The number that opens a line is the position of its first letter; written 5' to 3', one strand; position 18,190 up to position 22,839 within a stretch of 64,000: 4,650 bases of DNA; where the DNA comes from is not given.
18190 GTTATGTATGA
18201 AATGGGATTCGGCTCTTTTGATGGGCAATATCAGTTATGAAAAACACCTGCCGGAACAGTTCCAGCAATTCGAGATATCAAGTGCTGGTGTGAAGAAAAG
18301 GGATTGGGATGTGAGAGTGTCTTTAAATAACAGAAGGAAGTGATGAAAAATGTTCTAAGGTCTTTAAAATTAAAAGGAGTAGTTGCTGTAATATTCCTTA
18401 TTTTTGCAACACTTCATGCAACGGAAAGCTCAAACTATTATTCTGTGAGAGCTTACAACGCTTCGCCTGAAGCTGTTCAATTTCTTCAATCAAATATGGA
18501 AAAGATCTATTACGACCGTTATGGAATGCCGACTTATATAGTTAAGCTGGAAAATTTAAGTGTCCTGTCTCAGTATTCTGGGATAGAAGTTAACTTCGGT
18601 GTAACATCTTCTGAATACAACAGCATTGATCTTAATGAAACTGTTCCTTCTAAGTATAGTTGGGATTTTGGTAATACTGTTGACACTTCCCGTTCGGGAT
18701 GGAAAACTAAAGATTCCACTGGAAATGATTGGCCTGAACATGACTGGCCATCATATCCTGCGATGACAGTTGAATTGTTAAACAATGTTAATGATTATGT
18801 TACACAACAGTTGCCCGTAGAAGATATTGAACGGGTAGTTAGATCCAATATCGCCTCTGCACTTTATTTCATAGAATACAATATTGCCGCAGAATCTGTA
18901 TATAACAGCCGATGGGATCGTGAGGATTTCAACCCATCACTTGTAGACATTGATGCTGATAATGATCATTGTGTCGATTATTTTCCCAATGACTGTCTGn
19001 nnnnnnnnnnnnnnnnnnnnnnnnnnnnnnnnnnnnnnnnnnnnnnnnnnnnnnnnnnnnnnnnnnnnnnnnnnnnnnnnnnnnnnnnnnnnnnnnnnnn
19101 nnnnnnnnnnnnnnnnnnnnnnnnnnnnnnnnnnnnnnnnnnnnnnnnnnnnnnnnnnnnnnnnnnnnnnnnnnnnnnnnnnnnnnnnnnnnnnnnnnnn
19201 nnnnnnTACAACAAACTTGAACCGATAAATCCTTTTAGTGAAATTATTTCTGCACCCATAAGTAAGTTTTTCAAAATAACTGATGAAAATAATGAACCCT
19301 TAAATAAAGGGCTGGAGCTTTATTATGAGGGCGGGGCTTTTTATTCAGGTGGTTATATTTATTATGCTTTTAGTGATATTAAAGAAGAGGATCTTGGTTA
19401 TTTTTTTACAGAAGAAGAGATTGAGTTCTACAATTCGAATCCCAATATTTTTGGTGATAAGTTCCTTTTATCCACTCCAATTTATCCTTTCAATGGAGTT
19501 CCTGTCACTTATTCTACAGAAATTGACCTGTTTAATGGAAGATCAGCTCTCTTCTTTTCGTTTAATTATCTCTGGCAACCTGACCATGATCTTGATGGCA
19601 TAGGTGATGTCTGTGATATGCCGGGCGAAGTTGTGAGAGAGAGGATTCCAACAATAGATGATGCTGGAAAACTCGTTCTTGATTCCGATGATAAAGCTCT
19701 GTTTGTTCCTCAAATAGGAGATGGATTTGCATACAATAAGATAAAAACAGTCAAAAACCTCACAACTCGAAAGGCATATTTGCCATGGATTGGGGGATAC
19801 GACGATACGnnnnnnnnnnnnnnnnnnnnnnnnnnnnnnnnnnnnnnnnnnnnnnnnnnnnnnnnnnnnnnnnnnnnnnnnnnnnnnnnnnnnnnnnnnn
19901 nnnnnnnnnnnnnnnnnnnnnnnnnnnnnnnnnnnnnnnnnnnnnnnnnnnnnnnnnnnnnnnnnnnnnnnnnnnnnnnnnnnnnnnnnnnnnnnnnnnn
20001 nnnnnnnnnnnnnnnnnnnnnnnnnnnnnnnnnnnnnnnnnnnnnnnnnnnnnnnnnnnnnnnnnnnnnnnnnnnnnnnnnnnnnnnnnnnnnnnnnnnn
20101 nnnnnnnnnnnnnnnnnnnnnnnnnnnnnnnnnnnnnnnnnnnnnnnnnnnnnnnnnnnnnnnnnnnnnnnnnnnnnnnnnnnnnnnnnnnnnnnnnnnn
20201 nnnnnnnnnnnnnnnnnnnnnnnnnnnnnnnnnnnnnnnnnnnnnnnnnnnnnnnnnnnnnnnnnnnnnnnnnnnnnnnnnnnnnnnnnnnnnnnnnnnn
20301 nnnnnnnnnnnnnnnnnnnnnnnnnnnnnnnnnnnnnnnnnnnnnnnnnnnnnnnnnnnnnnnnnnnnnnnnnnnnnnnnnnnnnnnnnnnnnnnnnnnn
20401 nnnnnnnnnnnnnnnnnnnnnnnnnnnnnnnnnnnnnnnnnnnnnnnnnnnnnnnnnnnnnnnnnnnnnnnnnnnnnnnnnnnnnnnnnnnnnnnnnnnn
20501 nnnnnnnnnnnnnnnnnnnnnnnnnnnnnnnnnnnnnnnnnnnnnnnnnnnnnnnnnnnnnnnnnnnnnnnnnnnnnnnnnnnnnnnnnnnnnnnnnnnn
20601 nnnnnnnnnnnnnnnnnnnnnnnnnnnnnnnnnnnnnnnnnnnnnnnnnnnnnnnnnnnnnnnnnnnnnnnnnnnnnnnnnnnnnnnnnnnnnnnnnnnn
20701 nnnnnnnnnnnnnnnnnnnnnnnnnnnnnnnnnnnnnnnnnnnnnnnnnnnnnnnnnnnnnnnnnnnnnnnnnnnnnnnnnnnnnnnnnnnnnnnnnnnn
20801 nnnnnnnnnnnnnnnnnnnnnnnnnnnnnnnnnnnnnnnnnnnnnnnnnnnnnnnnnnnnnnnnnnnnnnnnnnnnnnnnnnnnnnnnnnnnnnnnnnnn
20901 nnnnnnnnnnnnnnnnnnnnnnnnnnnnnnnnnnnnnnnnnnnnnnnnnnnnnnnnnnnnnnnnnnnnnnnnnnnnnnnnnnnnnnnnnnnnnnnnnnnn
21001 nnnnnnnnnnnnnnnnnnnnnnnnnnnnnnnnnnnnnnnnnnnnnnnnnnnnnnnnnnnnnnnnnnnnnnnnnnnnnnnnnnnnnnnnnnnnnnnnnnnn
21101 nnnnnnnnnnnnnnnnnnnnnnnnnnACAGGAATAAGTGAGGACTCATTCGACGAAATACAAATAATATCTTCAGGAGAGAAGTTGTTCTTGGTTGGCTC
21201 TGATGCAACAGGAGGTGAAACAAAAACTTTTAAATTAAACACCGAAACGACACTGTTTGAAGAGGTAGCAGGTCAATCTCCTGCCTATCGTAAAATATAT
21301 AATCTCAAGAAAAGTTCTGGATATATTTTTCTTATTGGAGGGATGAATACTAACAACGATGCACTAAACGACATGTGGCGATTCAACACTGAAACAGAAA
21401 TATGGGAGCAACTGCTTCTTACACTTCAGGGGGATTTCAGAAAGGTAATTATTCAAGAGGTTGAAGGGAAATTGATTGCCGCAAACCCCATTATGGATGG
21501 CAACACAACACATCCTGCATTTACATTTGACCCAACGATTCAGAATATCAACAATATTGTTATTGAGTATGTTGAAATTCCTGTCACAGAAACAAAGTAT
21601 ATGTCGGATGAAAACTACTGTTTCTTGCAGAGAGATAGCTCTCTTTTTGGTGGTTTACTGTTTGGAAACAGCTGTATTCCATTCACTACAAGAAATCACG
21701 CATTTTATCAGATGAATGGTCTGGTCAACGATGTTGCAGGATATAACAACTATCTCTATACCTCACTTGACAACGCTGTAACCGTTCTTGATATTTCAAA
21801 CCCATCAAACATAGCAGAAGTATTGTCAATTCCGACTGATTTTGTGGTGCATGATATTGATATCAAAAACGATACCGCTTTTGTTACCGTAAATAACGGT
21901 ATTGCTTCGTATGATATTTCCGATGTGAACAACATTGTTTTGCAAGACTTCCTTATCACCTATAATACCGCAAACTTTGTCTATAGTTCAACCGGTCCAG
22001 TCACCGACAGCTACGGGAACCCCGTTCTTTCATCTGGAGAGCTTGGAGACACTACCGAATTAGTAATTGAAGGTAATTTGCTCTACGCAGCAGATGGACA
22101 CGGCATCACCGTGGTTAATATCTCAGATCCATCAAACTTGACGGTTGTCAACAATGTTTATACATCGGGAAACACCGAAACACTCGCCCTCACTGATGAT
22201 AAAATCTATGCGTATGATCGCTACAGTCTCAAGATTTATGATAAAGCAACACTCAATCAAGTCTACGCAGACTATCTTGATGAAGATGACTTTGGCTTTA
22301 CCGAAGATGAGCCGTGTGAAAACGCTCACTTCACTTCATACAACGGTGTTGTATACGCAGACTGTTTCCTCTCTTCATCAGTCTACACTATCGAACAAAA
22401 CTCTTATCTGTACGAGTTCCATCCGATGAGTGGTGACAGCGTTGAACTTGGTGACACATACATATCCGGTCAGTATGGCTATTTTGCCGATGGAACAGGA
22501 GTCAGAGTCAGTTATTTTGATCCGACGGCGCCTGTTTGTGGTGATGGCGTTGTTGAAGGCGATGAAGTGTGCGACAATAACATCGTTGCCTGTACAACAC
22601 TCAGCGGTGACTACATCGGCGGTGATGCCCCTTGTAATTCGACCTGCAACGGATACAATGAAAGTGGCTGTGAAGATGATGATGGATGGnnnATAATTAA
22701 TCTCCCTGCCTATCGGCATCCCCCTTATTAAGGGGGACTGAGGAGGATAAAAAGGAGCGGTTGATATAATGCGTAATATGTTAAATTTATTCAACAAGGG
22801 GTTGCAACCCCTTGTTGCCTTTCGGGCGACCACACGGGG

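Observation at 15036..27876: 12.5-kb island of exported proteins built from intra-window paralogous modules around a 1450-aa TSP3/LVIVD/Myxo-Cys mosaic protein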

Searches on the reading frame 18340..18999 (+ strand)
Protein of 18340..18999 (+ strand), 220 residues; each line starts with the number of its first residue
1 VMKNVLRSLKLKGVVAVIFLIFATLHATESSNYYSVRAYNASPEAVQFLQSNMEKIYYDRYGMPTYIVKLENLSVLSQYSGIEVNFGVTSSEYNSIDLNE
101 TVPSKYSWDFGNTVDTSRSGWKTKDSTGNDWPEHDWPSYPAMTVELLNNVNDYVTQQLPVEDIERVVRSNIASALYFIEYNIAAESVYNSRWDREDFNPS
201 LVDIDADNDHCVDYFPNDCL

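Call 27: search_protein_families(library=pfam, proteins=[window:18340-18999:+], max_evalue=5)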
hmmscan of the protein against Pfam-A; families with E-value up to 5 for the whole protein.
window:18340-18999:+ (220 aa): 1 family
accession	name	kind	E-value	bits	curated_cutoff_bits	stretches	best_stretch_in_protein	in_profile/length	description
PF04363.17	DUF496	-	0.0052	17.4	23.2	1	144-168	35-59/93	Protein of unknown function (DUF496)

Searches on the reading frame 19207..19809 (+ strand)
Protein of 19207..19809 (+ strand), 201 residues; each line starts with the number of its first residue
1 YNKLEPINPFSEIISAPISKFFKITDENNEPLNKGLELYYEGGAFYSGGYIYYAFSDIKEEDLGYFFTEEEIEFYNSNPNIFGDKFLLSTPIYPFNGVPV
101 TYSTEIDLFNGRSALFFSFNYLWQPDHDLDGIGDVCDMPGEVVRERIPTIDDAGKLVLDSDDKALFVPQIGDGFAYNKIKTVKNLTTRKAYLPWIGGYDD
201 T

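Call 27: search_protein_families(library=pfam, proteins=[window:19207-19809:+], max_evalue=5)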
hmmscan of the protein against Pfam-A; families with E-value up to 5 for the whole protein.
window:19207-19809:+ (201 aa): 1 family
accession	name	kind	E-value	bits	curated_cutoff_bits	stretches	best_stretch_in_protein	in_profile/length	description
PF02412.23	TSP_3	-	0.024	14.8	25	1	126-137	2-13/36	Thrombospondin type 3 repeat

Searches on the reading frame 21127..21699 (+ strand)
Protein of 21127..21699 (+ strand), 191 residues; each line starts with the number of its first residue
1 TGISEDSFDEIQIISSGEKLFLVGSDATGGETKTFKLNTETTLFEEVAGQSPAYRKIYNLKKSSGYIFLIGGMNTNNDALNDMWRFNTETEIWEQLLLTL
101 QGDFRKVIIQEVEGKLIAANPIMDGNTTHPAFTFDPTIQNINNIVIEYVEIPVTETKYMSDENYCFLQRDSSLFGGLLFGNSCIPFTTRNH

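Call 27: search_protein_families(library=pfam, proteins=[window:21127-21699:+], max_evalue=5)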
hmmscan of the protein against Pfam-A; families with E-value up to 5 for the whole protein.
window:21127-21699:+ (191 aa): 9 families
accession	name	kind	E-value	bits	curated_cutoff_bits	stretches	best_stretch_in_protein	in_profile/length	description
PF13418.12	Kelch_4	-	2.4e-08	34.2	21.6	1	64-96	12-44/49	Galactose oxidase, central domain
PF13415.12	Kelch_3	-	2.7e-07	31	22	1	65-96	2-33/48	Galactose oxidase, central domain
PF01344.31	Kelch_1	-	7.2e-07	29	20.1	1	65-96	12-42/46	Kelch motif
PF24681.1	Kelch_KLHDC2_KLHL20_DRC7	-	1.4e-06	28.2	50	1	17-96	8-94/221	KLHDC2/KLHL20/DRC7 Kelch-repeats domain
PF13964.12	Kelch_6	-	3.7e-06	27.2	25.3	1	64-96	11-43/50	Kelch motif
PF24981.1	Beta-prop_ATRN-LZTR1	-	4.7e-05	23.2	50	1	33-96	16-82/289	Attractin/LZTR1 beta-propeller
PF07646.21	Kelch_2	-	0.0026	18.1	21.3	1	67-95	14-43/48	Kelch motif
PF25210.1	Kelch_FKB95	-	0.058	13.4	70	1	65-116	90-144/268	FKB95, Kelch-repeats domain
PF24996.1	NANM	-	0.18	11.1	45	1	23-96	22-99/350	N-acetylneuraminate epimerase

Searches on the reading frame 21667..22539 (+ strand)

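Call 27: search_protein_families(library=pfam, proteins=[window:21667-22539:+], max_evalue=5)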
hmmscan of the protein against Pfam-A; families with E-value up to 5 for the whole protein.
window:21667-22539:+ (291 aa): 1 family
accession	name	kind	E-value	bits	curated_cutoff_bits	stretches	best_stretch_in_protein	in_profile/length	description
PF08309.17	LVIVD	-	8.7e-12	44.6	20.2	2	127-166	2-42/42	LVIVD repeat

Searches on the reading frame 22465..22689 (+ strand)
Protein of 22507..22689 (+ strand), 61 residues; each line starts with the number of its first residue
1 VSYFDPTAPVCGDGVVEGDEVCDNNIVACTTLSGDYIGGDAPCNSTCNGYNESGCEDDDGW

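Call 27: search_protein_families(library=pfam, proteins=[window:22507-22689:+], max_evalue=5)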
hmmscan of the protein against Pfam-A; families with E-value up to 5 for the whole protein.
window:22507-22689:+ (61 aa): 1 family
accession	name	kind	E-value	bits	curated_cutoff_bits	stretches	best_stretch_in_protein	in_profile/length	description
PF13948.11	DUF4215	-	0.5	11.1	27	1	9-26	19-36/47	Domain of unknown function (DUF4215)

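Call 94: search_protein_families(library=pfam, alignment_id=A6, max_evalue=1)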
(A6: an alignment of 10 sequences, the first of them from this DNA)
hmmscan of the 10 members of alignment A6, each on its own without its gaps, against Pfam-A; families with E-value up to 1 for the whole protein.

A. member 1, seq(75 aa): 1 family
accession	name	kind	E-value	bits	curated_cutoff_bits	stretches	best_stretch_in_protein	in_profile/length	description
PF13948.11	DUF4215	-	0.69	10.7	27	0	23-40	19-36/47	Domain of unknown function (DUF4215)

B. families by the number of members that match (of 10 scanned): 1 family
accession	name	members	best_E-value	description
PF13948.11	DUF4215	4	0.012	Domain of unknown function (DUF4215)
